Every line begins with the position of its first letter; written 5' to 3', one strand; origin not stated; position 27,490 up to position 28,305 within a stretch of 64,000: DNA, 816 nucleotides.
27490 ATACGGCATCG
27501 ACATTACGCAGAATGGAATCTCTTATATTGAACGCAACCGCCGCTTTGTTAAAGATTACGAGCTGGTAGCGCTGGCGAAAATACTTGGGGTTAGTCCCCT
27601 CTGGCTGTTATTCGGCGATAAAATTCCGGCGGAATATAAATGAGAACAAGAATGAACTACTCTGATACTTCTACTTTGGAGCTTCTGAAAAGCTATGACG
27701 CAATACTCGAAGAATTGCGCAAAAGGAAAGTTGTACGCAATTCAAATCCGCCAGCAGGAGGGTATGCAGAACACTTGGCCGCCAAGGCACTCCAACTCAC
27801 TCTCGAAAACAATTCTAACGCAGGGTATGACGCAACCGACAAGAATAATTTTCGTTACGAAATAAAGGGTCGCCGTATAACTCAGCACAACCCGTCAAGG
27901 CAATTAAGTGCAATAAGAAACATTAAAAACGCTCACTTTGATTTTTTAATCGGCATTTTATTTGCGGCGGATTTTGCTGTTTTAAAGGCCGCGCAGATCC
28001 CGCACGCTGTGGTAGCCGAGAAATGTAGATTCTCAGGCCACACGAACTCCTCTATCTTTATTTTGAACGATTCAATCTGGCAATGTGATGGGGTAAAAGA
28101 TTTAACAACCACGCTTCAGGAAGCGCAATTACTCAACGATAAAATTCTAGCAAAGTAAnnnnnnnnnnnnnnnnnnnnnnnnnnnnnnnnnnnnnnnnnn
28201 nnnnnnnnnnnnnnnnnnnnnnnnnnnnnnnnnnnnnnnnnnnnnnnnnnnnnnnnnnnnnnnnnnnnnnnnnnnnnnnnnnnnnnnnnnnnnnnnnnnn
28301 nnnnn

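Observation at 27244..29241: Translationally coupled HTH / PD-(D/E)xK-like / SIR2-like three-gene cassette: candidate NAD-depleting defence system of unfamiliar composition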

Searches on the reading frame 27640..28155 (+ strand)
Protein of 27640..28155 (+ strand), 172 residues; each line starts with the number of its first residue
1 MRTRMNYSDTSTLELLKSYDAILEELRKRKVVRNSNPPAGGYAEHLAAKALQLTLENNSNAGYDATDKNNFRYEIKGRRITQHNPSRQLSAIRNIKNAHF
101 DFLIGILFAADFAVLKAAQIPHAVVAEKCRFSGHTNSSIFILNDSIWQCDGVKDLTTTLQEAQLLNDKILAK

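Call 3: search_protein_families(library=pfam, proteins=[window:27640-28155:+], max_evalue=0.1)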
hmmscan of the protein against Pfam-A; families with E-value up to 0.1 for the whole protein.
window:27640-28155:+ (172 aa): 1 family
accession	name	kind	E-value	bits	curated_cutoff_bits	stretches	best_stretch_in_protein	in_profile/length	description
PF22522.2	DUF6998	-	0.0012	19.2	27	1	40-82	27-67/136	Family of unknown function (DUF6998)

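Call 4: search_protein_families(library=padloc, proteins=[window:27640-28155:+], max_evalue=0.1)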
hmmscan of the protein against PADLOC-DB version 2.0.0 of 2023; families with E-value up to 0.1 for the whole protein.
window:27640-28155:+ (172 aa): 5 families
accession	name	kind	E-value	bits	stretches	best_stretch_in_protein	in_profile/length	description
PDLC03212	mREase_II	-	3.1e-56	187.7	1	5-162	2-159/161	Type II methyl-directed restriction enzyme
PDLC03214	mREase_II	-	2.7e-08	32.1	1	24-129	18-128/164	Type II methyl-directed restriction enzyme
PDLC03208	mREase_II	-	1.7e-07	29.6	1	39-160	28-141/143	Type II methyl-directed restriction enzyme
PDLC03209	mREase_II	-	0.003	15.6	1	26-111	25-112/166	Type II methyl-directed restriction enzyme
PDLC03205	mREase_II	-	0.022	12.3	1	10-52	12-53/172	Type II methyl-directed restriction enzyme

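Call 5: search_protein_families(library=ncbifam, proteins=[window:27640-28155:+], max_evalue=0.1)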
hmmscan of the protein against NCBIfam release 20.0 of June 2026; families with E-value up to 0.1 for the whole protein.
window:27640-28155:+ (172 aa): 1 family
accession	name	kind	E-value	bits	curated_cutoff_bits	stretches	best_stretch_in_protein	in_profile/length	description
NF050005.1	ABC_ATPase_Uup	equivalog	0.055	11.6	900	1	40-100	236-299/636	ATP-binding cassette ATPase Uup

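Call 7: search_solved_structures(query=window:27640-28155:+, max_evalue=10, show_alignments=2)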
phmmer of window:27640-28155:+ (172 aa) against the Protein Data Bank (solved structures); distinct sequences matched with E-value up to 10: 3.
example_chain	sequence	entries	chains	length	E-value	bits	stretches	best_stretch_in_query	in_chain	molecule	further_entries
8q5m_A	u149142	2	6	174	5.7e-34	120.7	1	11-148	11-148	Restriction endonuclease (Eco15I)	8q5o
8q5n_A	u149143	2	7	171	1.1e-19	74.2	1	5-161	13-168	Restriction endonuclease (NhoI)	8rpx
6lmr_A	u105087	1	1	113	0.69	13.2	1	35-106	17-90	Y-box-binding protein 1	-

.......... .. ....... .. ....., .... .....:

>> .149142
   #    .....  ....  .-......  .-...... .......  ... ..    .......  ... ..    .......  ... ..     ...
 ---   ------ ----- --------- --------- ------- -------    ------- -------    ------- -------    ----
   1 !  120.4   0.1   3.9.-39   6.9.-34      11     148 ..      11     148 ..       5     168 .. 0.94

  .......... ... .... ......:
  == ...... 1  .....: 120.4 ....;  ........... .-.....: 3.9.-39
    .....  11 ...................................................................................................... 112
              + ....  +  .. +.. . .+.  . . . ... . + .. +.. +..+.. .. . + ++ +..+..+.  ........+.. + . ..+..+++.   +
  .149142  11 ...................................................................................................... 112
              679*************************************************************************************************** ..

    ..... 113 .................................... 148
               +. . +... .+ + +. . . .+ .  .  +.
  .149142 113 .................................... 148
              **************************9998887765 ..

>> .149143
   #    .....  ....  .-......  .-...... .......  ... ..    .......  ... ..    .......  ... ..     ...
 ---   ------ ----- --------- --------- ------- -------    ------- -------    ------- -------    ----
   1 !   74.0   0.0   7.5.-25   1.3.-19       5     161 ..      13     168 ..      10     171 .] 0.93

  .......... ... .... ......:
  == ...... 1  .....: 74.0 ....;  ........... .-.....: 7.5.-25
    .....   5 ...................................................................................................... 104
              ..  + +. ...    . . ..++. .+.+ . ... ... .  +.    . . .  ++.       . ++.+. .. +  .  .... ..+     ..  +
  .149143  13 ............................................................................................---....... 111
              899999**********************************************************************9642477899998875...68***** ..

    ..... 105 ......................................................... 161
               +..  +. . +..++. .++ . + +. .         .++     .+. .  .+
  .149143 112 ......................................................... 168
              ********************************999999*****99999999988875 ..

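Call 31: find_homologous_proteins(query=window:27640-28155:+)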
Query window:27640-28155:+ (172 aa): 110 proteins with E <= 0.001 among 158 candidates.
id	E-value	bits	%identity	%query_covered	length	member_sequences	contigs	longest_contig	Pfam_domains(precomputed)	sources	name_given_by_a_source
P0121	4.5e-105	366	100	98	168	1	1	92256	-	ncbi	-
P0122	1.6e-76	274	78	93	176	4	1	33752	PF22522.3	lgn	-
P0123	1.5e-75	270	77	93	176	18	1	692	-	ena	-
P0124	2.0e-75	270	77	92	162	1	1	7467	-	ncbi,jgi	jgi:hypothetical protein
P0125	1.3e-73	264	77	93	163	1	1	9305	PF22522.3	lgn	-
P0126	6.1e-72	259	73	93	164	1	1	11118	-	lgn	-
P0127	4.6e-65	236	67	92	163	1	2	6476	-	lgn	-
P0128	2.5e-63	231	65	92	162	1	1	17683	PF22522.3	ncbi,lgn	-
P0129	1.5e-62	228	64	92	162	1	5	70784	PF22522.3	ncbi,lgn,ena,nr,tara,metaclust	ncbi:MAG: hypothetical protein CL570_00350 [Alphaproteobacteria bacterium]|nr:hypothetical protein [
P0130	2.4e-61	224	63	92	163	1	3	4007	-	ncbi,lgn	-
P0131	6.8e-59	216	63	94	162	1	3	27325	-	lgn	-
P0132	5.9e-47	178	56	90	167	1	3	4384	-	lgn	-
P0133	3.3e-44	169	54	88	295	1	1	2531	-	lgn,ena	-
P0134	7.9e-44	167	53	94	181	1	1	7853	PF22522.3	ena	-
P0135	1.7e-43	166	54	93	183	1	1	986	PF22522.3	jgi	jgi:hypothetical protein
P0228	6.7e-23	99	83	37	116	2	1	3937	-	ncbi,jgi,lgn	-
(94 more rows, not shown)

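Call 32: find_encoding_contigs(protein=P0122, flank=5000, max_places=2)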
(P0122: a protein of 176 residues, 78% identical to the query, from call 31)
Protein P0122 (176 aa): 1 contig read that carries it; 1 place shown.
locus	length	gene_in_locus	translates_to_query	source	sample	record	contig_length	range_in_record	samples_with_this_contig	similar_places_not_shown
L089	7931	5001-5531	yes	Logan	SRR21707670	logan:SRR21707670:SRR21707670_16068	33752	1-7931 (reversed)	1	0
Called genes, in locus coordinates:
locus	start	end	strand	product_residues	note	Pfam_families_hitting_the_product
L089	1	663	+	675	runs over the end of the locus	PF01935:DUF87 (weak)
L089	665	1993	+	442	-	-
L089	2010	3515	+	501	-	PF00005:ABC_tran (weak), PF13304:AAA_21, PF13175:AAA_15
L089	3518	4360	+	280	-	-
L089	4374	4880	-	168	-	PF11994:DUF3489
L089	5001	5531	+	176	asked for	PF22522:DUF6998 (weak)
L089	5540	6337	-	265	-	PF14022:DUF4238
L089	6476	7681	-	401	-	PF13356:Arm-DNA-bind_3, PF14659:Phage_int_SAM_3, PF22022:Phage_int_M (weak), PF00589:Phage_integrase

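Call 33: find_encoding_contigs(protein=P0125, flank=5000, max_places=2)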
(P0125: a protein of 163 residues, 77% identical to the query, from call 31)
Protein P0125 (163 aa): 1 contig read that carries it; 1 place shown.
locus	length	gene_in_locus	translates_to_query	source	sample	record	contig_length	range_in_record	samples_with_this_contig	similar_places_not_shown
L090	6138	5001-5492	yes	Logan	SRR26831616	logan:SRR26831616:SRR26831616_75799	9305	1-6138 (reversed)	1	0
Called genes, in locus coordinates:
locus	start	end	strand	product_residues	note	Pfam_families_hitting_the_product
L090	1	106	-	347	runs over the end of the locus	PF00145:DNA_methylase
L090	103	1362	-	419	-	PF00145:DNA_methylase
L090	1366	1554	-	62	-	PF12728:HTH_17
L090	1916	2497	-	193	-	PF11994:DUF3489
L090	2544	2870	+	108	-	PF12840:HTH_20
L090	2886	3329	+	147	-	PF20001:DUF6428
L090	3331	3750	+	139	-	PF01451:LMWPc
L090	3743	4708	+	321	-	PF03773:ArsP_1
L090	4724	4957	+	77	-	PF13192:Thioredoxin_3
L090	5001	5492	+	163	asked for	PF22522:DUF6998 (faint)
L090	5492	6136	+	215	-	?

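Call 34: find_encoding_contigs(protein=P0126, flank=5000, max_places=2)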
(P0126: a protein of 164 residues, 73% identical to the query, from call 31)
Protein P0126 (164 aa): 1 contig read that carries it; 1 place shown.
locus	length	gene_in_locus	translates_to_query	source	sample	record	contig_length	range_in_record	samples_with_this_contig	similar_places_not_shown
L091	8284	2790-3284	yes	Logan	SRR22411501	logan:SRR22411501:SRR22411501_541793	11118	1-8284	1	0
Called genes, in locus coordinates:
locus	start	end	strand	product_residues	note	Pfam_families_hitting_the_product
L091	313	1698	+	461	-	PF00145:DNA_methylase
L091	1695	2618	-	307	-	PF05315:ICEA (weak)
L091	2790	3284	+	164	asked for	-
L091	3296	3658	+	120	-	-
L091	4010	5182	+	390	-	PF13356:Arm-DNA-bind_3, PF00589:Phage_integrase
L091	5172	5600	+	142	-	-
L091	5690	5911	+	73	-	PF12728:HTH_17 (weak)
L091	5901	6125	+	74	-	PF01807:Zn_ribbon_DnaG (weak)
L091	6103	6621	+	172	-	PF19898:DUF6371 (faint), PF01751:Toprim (faint), PF13155:Toprim_2 (weak)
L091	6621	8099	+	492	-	PF19263:DUF5906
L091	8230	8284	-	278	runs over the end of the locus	-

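Call 45: search_protein_families(library=phrogs, proteins=[window:27640-28155:+], max_evalue=0.01)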
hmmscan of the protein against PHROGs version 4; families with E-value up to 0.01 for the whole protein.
window:27640-28155:+ (172 aa): 1 family
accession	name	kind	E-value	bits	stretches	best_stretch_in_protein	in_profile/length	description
phrog_24787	-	unknown function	1.1e-35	124.6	1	11-148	16-153/290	-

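Call 66: find_encoding_contigs(protein=P0228, flank=5000, max_places=3)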
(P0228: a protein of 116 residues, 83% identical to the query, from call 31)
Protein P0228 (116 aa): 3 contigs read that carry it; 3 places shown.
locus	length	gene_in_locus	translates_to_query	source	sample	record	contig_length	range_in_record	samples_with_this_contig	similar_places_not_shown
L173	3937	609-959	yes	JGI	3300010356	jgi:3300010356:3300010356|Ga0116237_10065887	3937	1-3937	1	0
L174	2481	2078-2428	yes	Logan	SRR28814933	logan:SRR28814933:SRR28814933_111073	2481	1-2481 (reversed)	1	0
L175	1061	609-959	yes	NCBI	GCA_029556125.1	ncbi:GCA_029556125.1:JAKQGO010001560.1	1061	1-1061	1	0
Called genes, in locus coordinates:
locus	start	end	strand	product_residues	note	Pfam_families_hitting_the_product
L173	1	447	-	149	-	?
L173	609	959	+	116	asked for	-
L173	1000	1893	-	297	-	PF13276:HTH_21, PF00665:rve, PF13683:rve_3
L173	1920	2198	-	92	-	PF01527:HTH_Tnp_1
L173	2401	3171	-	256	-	PF00106:adh_short, PF01370:Epimerase (weak), PF08659:KR, PF13561:adh_short_C2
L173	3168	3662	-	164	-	PF12915:DUF3833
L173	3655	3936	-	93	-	?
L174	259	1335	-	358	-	PF00899:ThiF, PF00581:Rhodanese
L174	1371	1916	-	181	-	PF11994:DUF3489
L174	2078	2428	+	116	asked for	-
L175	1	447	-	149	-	?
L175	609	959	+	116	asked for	-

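Call 67: find_encoding_contigs(protein=P0124, flank=5000, max_places=2)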
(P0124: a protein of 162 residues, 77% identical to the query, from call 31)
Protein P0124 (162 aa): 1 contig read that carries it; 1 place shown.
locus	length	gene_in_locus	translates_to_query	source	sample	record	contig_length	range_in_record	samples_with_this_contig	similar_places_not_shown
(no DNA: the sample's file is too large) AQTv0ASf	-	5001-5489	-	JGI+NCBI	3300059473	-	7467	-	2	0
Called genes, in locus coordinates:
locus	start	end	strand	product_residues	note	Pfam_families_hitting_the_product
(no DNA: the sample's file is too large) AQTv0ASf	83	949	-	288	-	PF02498:Bro-N (weak)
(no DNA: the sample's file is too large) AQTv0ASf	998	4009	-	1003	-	PF00176:SNF2-rel_dom, PF00270:DEAD, PF04851:ResIII, PF00271:Helicase_C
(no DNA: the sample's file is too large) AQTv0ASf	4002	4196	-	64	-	PF12728:HTH_17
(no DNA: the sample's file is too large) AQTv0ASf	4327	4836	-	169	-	PF11994:DUF3489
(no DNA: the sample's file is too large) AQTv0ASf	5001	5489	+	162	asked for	-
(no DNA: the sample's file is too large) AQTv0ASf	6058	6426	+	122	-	PF13340:DUF4096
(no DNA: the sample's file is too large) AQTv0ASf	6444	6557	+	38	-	?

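Call 69: search_protein_families(library=pfam, proteins=[L089:4377-4880:-, L091:3296-3655:+], max_evalue=0.01)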
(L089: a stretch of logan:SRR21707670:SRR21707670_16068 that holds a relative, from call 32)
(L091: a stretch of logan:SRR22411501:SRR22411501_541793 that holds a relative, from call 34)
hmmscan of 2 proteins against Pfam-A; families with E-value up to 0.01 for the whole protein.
L089:4377-4880:- (168 aa): 3 families
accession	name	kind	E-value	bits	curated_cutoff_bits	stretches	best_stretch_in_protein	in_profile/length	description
PF11994.14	DUF3489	-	1.1e-14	54.7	29.5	1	106-158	6-62/68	Protein of unknown function (DUF3489)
PF07848.18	PaaX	-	0.0001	22.9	24.8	1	125-164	27-66/70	PaaX-like protein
PF04703.18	FaeA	-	0.0027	18.4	20.7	1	109-151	2-45/62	FaeA-like protein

L091:3296-3655:+ (120 aa): 0 families

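Call 80: find_related_loci(query=A2, collection=viral_contigs, flank=5000)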
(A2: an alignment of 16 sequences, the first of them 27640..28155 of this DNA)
Query A2 (172 aa) in viral_contigs; peptide patterns used: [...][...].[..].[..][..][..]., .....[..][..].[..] (x = any residue, [..] = any of these).
97 stretches matched a pattern; 13 encode a relative of the query (tblastn E <= 1e-3); 13 distinct loci.
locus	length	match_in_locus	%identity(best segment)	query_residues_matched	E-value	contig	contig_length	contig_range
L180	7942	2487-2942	49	8-159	3e-44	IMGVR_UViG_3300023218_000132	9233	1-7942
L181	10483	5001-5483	45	4-164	3e-42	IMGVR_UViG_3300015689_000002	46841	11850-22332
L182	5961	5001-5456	44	11-162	2e-41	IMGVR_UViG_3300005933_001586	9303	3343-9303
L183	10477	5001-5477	47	4-159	9e-39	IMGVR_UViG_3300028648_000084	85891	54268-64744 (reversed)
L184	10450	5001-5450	47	14-163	3e-41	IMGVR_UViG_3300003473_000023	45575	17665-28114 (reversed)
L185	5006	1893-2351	48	11-165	1e-38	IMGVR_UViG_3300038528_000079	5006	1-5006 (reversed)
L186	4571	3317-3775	48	11-165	1e-38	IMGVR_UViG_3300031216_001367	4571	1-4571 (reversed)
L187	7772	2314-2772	48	11-165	2e-38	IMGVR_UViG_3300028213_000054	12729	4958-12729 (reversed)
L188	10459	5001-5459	48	11-165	2e-38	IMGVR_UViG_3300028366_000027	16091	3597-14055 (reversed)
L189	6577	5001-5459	48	11-165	2e-38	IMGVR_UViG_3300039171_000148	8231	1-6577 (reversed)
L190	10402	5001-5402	47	13-146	1e-36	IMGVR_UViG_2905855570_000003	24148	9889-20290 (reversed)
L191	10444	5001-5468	39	5-160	2e-33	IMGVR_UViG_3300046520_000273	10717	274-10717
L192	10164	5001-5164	74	72-126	1e-8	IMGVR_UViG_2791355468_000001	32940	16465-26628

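Call 94: search_dna_similar(collection=plasmids, mode=protein, query=window:27640-28155:+, max_rows=25)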
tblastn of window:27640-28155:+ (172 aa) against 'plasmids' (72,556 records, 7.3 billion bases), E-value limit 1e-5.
Records with a match: 110; places in all: 112; records where one place covers at least 80% of the query: 21.
Best place of each record, by identity: <60% 110.
By first word of the organism name: Escherichia 74; Phaeobacter 9; Curtobacterium 6; Rhizobium 3; Shigella 3; Xanthomonas 3; Sinorhizobium 2; Burkholderia 2; Mesorhizobium 2; Methylobacterium 1; and 5 more.
By predicted mobility (MOB-suite, as given by PLSDB): non-mobilizable 58; mobilizable 40; conjugative 12.
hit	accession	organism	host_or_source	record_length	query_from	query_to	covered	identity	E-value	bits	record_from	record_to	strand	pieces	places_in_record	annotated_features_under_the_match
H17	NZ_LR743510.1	Methylobacterium bullatum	-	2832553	14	159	85%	51.4%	6e-41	152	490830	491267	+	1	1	none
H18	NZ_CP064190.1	Rhizobium sp. 007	Onobrychis viciifolia,cell culture,root ...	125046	2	160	92%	46.2%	9e-27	144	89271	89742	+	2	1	hypothetical protein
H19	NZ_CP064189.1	Rhizobium sp. 007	Onobrychis viciifolia,cell culture,root ...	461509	2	161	93%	45.6%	8e-37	141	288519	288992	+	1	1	hypothetical protein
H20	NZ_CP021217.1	Sinorhizobium meliloti RU11/001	-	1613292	6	159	90%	46.1%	2e-34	134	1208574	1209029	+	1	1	none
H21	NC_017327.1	Sinorhizobium meliloti SM11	-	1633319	6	159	90%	46.1%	2e-34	134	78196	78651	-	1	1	none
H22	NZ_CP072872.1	Rhizobium sp. NLR16a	lentil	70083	2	161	93%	44.4%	7e-36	138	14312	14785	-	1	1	hypothetical protein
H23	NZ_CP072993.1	Loktanella salsilacus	-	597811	11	162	88%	46.1%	3e-36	139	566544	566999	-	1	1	none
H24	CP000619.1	Burkholderia vietnamiensis G4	-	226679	3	160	92%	43.7%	4e-38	144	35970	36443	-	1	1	conserved hypothetical protein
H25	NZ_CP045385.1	Ruegeria sp. THAF33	pure culture,Surface of a polyethylene ...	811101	3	162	93%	42.9%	4e-29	119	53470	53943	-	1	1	hypothetical protein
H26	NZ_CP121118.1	Roseinatronobacter sp. S2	cell culture,Alkaline Spring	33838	5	159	90%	43.2%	8e-35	135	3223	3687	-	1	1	hypothetical protein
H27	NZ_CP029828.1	Burkholderia sp. JP2-270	sigle cell,rice rhizosphere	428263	11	159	87%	42.3%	3e-32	127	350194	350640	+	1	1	hypothetical protein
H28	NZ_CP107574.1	Pantoea dispersa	Spermacoce stricta,Pure ...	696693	21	146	73%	48.4%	3e-29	119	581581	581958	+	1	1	hypothetical protein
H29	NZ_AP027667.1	Escherichia coli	Homo sapiens,whole organism,feces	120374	22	146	73%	48.0%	2e-30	122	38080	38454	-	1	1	hypothetical protein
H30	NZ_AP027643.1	Escherichia coli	-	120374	22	146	73%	48.0%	2e-30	122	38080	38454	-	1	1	hypothetical protein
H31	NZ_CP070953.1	Escherichia fergusonii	mixed culture,feces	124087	22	146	73%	48.0%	2e-30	122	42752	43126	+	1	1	hypothetical protein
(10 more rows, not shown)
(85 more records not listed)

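Call 96: get_annotated_region(hit=H24, flank=3500)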
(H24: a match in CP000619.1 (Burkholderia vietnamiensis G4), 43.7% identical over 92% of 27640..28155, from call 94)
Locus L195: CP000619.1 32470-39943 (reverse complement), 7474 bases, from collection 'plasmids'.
description: Burkholderia vietnamiensis G4 plasmid pBVIE03, complete sequence
organism: Burkholderia vietnamiensis G4 (NCBI taxid 269482)
taxonomy: Bacteria; Pseudomonadota; Betaproteobacteria; Burkholderiales; Burkholderiaceae; Burkholderia; Burkholderia vietnamiensis; Burkholderia vietnamiensis G4
host: -; source: -; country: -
typing (MOB-suite, as given by PLSDB): non-mobilizable; replicon rep_cluster_460
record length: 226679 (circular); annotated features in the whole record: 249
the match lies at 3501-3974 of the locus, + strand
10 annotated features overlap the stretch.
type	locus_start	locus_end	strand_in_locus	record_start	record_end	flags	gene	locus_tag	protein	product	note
CDS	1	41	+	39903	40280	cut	-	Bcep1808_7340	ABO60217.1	hypothetical protein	-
CDS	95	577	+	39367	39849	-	-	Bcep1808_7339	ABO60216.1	hypothetical protein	-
CDS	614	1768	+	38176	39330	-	-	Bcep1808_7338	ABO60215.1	hypothetical protein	-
CDS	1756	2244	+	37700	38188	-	-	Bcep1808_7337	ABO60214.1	conserved hypothetical protein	-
CDS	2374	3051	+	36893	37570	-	-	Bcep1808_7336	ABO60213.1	hypothetical protein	-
CDS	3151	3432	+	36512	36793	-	-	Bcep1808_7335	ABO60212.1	hypothetical protein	-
CDS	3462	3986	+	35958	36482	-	-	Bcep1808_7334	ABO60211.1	conserved hypothetical protein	-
CDS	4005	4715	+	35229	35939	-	-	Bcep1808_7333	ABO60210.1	hypothetical protein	-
CDS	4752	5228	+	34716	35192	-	-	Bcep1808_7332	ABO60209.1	helix-turn-helix domain protein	-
CDS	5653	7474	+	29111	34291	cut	-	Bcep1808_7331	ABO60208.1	helicase domain protein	-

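Call 97: get_annotated_region(hit=H29, flank=3500)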
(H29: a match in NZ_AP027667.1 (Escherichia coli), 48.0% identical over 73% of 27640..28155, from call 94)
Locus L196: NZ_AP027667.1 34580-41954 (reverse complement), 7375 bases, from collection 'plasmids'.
description: Escherichia coli strain PSS-04 plasmid pPSS-04_1, complete sequence
organism: Escherichia coli (NCBI taxid 562)
taxonomy: Bacteria; Pseudomonadota; Gammaproteobacteria; Enterobacterales; Enterobacteriaceae; Escherichia; Escherichia coli
host: -; source: Homo sapiens,whole organism,feces; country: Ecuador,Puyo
typing (MOB-suite, as given by PLSDB): mobilizable; replicon IncHI1B; relaxase MOBH,MOBQ
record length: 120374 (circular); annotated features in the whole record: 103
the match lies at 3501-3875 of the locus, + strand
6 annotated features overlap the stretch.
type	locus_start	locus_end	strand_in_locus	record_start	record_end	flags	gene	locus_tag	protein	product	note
CDS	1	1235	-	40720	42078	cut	-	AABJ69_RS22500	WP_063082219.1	esterase-like activity of phytase family protein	-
CDS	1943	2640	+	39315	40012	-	-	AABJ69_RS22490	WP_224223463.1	IS1 family transposase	-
CDS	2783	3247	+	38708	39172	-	-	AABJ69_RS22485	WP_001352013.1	helix-turn-helix transcriptional regulator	-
CDS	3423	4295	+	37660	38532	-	-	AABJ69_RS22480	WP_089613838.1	hypothetical protein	-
CDS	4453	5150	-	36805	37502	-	-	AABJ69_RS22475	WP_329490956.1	IS1 family transposase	-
CDS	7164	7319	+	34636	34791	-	hokD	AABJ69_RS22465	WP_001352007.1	type I toxin-antitoxin system toxin HokD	-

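Call 98: get_annotated_region(hit=H22, flank=3500)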
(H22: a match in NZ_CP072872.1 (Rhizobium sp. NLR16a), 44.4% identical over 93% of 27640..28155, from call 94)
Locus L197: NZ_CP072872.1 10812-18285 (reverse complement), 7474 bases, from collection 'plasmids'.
description: Rhizobium sp. NLR16a plasmid p7, complete sequence
organism: Rhizobium sp. NLR16a (NCBI taxid 2731112)
taxonomy: Bacteria; Pseudomonadota; Alphaproteobacteria; Hyphomicrobiales; Rhizobiaceae; Rhizobium; Rhizobium sp. NLR16a
host: -; source: lentil; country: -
typing (MOB-suite, as given by PLSDB): conjugative; relaxase MOBP; mating-pair formation MPF_T
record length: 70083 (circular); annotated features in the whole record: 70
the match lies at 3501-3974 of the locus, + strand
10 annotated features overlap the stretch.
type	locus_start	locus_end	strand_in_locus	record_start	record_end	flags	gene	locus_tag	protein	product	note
CDS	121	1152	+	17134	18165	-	-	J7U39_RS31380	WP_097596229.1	PIN domain-containing protein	-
CDS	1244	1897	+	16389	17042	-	-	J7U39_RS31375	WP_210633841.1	hypothetical protein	-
CDS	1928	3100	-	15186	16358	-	-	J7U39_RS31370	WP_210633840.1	Shedu immune nuclease family protein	-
CDS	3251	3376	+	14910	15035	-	-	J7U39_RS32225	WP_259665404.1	hypothetical protein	-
CDS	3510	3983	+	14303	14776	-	-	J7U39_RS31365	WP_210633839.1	hypothetical protein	-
CDS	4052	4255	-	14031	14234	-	-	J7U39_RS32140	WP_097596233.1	hypothetical protein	-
CDS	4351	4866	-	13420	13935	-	-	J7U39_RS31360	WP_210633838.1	helix-turn-helix transcriptional regulator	-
CDS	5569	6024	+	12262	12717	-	-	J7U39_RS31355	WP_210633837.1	protein psiB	-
CDS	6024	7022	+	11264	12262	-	-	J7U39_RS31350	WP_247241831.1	hypothetical protein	-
CDS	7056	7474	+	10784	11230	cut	-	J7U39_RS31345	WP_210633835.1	hypothetical protein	-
